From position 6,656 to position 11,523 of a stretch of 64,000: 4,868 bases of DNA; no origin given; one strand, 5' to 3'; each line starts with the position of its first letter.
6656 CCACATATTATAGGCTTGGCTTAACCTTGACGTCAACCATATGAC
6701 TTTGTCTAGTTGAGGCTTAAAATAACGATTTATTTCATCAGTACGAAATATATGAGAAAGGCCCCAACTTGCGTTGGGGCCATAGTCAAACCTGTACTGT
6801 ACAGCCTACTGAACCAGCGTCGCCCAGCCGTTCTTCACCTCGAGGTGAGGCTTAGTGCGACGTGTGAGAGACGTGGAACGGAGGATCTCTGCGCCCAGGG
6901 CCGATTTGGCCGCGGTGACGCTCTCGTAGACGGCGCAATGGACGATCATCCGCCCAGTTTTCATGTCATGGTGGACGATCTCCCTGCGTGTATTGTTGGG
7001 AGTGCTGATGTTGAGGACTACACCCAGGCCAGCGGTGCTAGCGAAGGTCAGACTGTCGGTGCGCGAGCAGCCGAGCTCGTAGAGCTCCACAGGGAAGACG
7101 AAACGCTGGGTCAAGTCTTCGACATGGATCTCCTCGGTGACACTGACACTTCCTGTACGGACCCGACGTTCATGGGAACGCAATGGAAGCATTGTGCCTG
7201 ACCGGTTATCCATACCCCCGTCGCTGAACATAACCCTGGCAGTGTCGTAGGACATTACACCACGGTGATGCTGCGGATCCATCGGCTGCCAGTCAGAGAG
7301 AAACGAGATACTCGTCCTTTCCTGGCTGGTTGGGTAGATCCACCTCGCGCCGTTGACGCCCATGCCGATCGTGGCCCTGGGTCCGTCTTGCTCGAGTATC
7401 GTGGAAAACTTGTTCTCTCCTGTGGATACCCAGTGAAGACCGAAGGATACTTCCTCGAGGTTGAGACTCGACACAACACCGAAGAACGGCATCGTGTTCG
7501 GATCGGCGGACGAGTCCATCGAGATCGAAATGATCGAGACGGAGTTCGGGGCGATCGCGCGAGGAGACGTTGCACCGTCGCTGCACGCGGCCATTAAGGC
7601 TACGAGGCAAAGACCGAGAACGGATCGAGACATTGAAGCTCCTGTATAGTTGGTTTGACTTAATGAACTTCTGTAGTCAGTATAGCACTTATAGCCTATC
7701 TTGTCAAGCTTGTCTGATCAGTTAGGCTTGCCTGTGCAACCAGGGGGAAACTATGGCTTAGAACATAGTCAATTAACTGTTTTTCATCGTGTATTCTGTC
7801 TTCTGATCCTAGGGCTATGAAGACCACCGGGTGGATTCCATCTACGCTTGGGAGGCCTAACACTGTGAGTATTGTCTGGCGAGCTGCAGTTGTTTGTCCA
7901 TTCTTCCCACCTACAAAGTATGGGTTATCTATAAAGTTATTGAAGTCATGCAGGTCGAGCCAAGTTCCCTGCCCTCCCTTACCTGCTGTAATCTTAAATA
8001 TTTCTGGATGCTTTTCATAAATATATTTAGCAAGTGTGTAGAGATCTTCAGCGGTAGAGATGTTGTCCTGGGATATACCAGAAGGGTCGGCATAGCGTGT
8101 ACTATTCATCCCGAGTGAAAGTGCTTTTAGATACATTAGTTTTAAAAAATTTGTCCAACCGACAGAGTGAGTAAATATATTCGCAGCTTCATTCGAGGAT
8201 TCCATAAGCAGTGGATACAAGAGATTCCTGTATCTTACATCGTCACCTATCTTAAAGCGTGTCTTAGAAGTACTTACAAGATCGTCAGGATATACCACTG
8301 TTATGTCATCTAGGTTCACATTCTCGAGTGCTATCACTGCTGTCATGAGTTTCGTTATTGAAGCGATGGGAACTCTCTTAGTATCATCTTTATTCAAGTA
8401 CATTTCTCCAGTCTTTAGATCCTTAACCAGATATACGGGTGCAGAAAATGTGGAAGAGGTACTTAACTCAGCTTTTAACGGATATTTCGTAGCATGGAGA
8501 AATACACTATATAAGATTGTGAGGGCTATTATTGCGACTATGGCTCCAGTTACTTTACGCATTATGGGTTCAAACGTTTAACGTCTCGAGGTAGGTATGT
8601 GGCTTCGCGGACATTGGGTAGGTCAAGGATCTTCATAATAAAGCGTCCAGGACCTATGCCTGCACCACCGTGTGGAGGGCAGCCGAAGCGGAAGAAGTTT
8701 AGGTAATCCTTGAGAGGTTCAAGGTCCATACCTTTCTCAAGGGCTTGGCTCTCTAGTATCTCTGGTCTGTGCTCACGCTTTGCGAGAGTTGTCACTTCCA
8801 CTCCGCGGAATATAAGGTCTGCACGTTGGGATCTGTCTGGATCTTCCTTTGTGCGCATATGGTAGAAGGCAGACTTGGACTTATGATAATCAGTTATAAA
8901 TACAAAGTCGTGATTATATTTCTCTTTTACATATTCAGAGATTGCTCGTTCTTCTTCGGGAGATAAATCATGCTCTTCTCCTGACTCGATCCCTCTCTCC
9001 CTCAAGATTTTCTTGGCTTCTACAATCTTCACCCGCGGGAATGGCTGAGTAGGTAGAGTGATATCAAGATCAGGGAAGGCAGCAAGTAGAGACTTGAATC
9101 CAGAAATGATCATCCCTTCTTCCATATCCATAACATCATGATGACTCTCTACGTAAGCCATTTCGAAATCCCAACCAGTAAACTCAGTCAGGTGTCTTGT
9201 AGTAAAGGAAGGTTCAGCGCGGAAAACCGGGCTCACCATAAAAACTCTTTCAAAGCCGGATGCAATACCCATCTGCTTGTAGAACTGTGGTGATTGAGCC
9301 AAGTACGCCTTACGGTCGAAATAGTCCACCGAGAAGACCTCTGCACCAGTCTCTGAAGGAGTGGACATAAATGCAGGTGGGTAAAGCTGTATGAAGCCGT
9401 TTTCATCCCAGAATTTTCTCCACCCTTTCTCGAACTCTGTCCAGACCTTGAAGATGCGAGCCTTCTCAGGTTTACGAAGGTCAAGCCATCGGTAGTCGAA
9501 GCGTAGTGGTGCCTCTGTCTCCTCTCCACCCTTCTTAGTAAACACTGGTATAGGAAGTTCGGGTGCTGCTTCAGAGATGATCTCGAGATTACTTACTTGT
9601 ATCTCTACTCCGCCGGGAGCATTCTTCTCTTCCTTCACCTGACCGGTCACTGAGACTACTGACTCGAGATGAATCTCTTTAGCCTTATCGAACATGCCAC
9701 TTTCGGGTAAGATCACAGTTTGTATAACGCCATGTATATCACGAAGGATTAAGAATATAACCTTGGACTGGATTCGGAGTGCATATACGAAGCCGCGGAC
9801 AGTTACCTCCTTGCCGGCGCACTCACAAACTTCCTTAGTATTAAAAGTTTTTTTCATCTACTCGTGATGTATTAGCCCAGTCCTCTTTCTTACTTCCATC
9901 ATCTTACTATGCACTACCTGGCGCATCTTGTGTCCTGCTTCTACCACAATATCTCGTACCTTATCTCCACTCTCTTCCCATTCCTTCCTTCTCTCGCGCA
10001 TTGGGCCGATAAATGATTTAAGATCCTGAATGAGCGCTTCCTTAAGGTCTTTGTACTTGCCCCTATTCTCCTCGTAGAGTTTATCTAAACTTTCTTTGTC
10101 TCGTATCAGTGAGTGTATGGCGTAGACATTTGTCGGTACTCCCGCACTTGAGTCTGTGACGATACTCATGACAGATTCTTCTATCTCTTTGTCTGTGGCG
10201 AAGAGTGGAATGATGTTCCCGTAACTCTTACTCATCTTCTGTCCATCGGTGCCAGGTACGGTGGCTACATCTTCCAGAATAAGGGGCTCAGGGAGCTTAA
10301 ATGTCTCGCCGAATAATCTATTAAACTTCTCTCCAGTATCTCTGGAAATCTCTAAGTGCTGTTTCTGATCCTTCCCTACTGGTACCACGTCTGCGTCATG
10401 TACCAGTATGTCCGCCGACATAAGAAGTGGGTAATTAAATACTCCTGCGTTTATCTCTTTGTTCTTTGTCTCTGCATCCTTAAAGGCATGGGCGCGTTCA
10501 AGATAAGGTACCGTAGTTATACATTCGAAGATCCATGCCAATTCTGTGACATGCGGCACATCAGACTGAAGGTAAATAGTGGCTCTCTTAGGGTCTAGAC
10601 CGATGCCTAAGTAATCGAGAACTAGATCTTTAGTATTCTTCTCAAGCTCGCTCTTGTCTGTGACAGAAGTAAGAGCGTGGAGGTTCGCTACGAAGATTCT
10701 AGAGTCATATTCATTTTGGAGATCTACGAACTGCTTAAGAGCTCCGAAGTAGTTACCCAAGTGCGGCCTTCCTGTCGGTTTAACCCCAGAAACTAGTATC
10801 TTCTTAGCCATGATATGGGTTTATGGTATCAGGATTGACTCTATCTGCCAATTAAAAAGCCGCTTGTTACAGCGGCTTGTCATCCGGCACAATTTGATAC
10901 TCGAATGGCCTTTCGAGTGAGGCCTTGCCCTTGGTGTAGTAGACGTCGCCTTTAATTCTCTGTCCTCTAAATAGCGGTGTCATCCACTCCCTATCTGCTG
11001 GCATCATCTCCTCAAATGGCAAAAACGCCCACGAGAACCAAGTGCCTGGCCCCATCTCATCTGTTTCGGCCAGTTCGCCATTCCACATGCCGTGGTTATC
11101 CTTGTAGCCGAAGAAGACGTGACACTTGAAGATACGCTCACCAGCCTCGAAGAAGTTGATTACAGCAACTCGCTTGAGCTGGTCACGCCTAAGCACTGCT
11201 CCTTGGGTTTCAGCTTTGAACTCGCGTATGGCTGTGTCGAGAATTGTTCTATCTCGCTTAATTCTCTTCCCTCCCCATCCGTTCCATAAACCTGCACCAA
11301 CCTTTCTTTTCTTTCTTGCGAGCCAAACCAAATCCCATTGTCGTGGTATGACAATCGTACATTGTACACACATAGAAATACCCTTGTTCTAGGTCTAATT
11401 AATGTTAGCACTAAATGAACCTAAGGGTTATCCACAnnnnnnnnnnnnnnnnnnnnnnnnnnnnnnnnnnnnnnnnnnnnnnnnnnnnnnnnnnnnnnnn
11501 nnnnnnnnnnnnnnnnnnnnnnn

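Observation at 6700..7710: High-GC lipoprotein gene with its own consensus promoter, SD and terminator, wedged between two D,D-carboxypeptidase paralogs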

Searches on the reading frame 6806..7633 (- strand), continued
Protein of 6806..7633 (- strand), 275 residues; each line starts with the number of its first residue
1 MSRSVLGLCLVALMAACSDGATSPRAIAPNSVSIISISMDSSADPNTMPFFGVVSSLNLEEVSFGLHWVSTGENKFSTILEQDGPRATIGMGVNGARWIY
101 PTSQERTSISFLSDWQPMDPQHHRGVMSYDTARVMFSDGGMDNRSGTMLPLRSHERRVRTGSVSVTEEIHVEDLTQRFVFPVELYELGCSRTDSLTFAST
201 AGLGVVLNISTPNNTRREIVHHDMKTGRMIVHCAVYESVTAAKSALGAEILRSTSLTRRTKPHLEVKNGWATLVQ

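Call 96: find_homologous_proteins(query=L091:3574-5724:+, max_evalue=1e-50)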
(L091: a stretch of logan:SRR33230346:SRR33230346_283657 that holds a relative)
Query L091:3574-5724:+ (716 aa): 8000 proteins with E <= 1e-50 among 8000 candidates; the best 120 are listed.
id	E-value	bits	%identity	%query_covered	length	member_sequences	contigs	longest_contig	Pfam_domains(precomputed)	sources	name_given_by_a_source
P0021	0.0e+0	1609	100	100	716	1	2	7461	PF00270.36,PF17191.11,PF00271.38,PF01336.32,PF19833.5,PF04851.22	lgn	-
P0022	0.0e+0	1214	74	100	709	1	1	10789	PF00270.36,PF17191.11,PF00271.38,PF01336.32,PF19833.5,PF04851.22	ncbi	-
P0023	0.0e+0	1207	73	100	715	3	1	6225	PF00270.36,PF17191.11,PF00271.38,PF01336.32,PF19833.5,PF04851.22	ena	-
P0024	0.0e+0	1197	75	100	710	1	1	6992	PF00270.36,PF17191.11,PF00271.38,PF01336.32,PF22590.3,PF19833.5,PF04851.22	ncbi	ncbi:MAG: ATP-dependent DNA helicase RecG [Parcubacteria group bacterium]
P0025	0.0e+0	1196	74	100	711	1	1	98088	PF00270.36,PF17191.11,PF00271.38,PF01336.32,PF19833.5,PF04851.22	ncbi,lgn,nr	ncbi:MAG: ATP-dependent DNA helicase RecG [bacterium]|nr:ATP-dependent DNA helicase RecG [bacterium]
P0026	0.0e+0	1195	73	100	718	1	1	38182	PF00270.36,PF17191.11,PF00271.38,PF01336.32,PF19833.5,PF04851.22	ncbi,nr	ncbi:ATP-dependent DNA helicase RecG [Candidatus Parcubacteria bacterium]|nr:ATP-dependent DNA helic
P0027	0.0e+0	1194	74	100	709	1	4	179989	PF00270.36,PF17191.11,PF00271.38,PF01336.32,PF19833.5,PF04851.22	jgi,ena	-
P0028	0.0e+0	1190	73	100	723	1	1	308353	PF00270.36,PF17191.11,PF00271.38,PF01336.32,PF19833.5,PF04851.22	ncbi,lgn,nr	ncbi:MAG: recG [Parcubacteria group bacterium]|nr:recG [Parcubacteria group bacterium]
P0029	0.0e+0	1190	74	100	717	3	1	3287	PF00270.36,PF17191.11,PF00271.38,PF01336.32,PF22590.3,PF04851.22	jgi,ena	-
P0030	0.0e+0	1189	73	100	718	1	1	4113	PF00270.36,PF17191.11,PF00271.38,PF01336.32,PF19833.5,PF04851.22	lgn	-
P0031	0.0e+0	1189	73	100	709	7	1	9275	PF00270.36,PF17191.11,PF00271.38,PF01336.32,PF19833.5,PF04851.22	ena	-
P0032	0.0e+0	1187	73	100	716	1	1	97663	PF00270.36,PF17191.11,PF00271.38,PF01336.32,PF19833.5,PF04851.22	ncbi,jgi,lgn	-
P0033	0.0e+0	1186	73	100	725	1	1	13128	PF00270.36,PF17191.11,PF00271.38,PF01336.32,PF19833.5,PF04851.22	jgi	-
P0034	0.0e+0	1186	73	100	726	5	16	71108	PF00270.36,PF17191.11,PF00271.38,PF01336.32,PF22590.3,PF19833.5,PF04851.22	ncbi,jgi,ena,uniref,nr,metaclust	ncbi:MAG: hypothetical protein A3C70_00265 [Candidatus Zambryskibacteria bacterium RIFCSPHIGHO2_02_F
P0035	0.0e+0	1186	73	100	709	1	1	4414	PF00270.36,PF17191.11,PF00271.38,PF01336.32,PF19833.5,PF04851.22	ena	-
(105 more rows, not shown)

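Call 100: find_encoding_contigs(protein=P0016, flank=5000)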
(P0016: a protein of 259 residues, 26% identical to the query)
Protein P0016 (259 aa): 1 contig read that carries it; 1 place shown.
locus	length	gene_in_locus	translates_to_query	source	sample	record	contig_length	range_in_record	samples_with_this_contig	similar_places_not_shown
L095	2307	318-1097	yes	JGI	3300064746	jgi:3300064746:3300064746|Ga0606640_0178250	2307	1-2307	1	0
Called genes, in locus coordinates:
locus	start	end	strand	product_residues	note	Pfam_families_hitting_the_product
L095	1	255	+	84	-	?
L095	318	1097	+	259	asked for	-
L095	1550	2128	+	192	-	-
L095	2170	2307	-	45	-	?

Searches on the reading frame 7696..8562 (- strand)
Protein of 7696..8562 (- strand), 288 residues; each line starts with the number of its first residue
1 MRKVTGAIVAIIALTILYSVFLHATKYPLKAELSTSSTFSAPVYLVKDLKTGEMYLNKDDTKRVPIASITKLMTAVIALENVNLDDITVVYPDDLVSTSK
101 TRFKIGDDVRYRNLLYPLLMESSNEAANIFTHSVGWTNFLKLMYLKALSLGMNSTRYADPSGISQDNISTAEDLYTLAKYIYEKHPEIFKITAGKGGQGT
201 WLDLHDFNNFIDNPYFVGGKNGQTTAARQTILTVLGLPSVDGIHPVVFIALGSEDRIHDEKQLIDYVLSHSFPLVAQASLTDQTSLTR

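Call 4: search_protein_families(library=pfam, proteins=[window:7696-8562:-], max_evalue=0.1)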
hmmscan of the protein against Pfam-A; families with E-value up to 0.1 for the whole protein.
window:7696-8562:- (288 aa): 3 families
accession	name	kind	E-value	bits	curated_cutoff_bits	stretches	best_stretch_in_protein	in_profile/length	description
PF00768.25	Peptidase_S11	-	1.4e-26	93.9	27.6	1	37-231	8-219/239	D-alanyl-D-alanine carboxypeptidase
PF13354.11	Beta-lactamase2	-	6.9e-09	35.8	22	1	45-183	3-148/214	Beta-lactamase enzyme family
PF02113.21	Peptidase_S13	-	0.00021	20.6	22.8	0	45-82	22-59/444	D-Ala-D-Ala carboxypeptidase 3 (S13) family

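Call 45: find_related_loci(query=window:7696-8562:-, collection=metagenome_contigs, flank=10000)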
Query window:7696-8562:- (288 aa) in metagenome_contigs; peptide patterns used: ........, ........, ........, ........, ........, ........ (x = any residue, [..] = any of these).
102 stretches matched a pattern, but none encodes a relative of the query by tblastn (E <= 1e-3).

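Call 92: search_protein_families(library=padloc, proteins=[window:7696-8562:-], max_evalue=0.01)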
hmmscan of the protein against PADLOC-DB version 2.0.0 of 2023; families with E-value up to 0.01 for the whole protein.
window:7696-8562:- (288 aa): 0 families

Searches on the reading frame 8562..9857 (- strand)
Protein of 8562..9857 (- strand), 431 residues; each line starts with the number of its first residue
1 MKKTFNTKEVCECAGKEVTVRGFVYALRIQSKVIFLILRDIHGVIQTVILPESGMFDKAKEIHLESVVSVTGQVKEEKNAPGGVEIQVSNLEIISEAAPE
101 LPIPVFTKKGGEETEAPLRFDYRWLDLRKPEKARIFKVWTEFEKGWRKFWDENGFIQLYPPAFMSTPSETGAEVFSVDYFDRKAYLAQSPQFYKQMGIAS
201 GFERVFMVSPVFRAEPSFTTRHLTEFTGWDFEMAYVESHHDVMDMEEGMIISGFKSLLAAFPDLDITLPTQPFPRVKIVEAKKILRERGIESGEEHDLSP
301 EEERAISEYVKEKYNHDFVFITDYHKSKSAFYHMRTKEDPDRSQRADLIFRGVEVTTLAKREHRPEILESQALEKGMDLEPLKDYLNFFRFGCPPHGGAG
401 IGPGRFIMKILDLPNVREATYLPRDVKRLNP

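Call 13: find_related_loci(query=window:8562-9857:-, collection=genome_contigs, flank=10000)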
Query window:8562-9857:- (431 aa) in genome_contigs; peptide patterns used: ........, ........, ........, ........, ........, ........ (x = any residue, [..] = any of these).
194 stretches matched a pattern; 95 encode a relative of the query (tblastn E <= 1e-3); the best 80 are kept; 80 distinct loci.
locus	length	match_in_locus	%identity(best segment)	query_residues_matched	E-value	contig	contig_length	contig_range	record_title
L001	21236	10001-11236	77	20-431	0e+0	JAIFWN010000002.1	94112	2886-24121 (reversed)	MAG: Candidatus Parcubacteria bacterium isolate viral-cat_50_13 PAFVLPS_2018_scaffold_2500, whole genome shotgun sequenc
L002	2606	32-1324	73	1-431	0e+0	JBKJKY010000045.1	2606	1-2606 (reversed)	MAG: Parcubacteria group bacterium isolate ant_bin.260 k117_4344578, whole genome shotgun sequence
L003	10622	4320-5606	73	3-431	0e+0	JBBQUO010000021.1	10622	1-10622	MAG: Candidatus Paceibacteria bacterium isolate Co_metawrap_1931 Cmw_1931_k141_16931583_length_10622_cov_9.0000, whole g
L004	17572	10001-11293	74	1-431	0e+0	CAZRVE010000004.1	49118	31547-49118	MAG TPA_asm: uncultured Candidatus Saccharibacteria bacterium isolate SRP302447_co1_195 genome assembly, contig: NODE_21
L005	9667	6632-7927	73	1-431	0e+0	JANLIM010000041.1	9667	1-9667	MAG: Candidatus Zambryskiibacteriota bacterium isolate S40-15 k99_336770, whole genome shotgun sequence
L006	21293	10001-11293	73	1-431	0e+0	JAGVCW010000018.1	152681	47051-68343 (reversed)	MAG: Candidatus Paceibacterota bacterium isolate WC_11 c_000000053421, whole genome shotgun sequence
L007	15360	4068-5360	74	1-431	0e+0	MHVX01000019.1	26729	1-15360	MAG: Candidatus Zambryskibacteria bacterium RIFCSPHIGHO2_12_FULL_43_12b rifcsphigho2_12_scaffold_3097, whole genome shot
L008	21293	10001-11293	73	1-431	0e+0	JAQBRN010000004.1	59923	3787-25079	MAG: Parcubacteria group bacterium isolate RYN_400 scaffold_1246267, whole genome shotgun sequence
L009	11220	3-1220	77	26-431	0e+0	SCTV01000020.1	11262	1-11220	MAG: Patescibacteria group bacterium isolate FW305_bin.8 FW305_bin.8-9242, whole genome shotgun sequence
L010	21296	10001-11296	72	1-431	0e+0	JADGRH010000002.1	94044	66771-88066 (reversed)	MAG: Candidatus Paceibacterota bacterium isolate Chersky_89 k127_15618601, whole genome shotgun sequence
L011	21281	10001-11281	72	6-431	0e+0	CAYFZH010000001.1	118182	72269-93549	MAG TPA_asm: uncultured Candidatus Saccharibacteria bacterium isolate ERP113451_co1_12 genome assembly, contig: NODE_67_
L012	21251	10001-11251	73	16-431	0e+0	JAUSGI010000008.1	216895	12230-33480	MAG: bacterium isolate E14_metabat.bin.111 E14_k141_148801, whole genome shotgun sequence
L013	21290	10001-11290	72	1-431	0e+0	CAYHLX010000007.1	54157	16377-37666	MAG TPA_asm: uncultured Candidatus Saccharibacteria bacterium isolate ERP119705_co13_651 genome assembly, contig: NODE_6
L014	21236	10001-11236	74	20-431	0e+0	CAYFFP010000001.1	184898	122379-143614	MAG TPA_asm: uncultured Candidatus Saccharibacteria bacterium isolate ERP013524_co1_51 genome assembly, contig: NODE_5_l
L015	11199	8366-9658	74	1-431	0e+0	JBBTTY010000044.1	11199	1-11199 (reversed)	MAG: Patescibacteria group bacterium isolate H51-bin043_1 H51_bin043_1_000000000044, whole genome shotgun sequence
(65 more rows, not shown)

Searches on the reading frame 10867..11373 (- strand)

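Call 58: search_protein_families(library=pfam, proteins=[window:10867-11373:-], max_evalue=0.001)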
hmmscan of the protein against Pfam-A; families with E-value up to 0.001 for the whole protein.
window:10867-11373:- (168 aa): 1 family
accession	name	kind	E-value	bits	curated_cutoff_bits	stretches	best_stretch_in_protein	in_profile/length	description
PF00293.34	NUDIX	-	7.5e-07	29.7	21.1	1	14-130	16-130/134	NUDIX domain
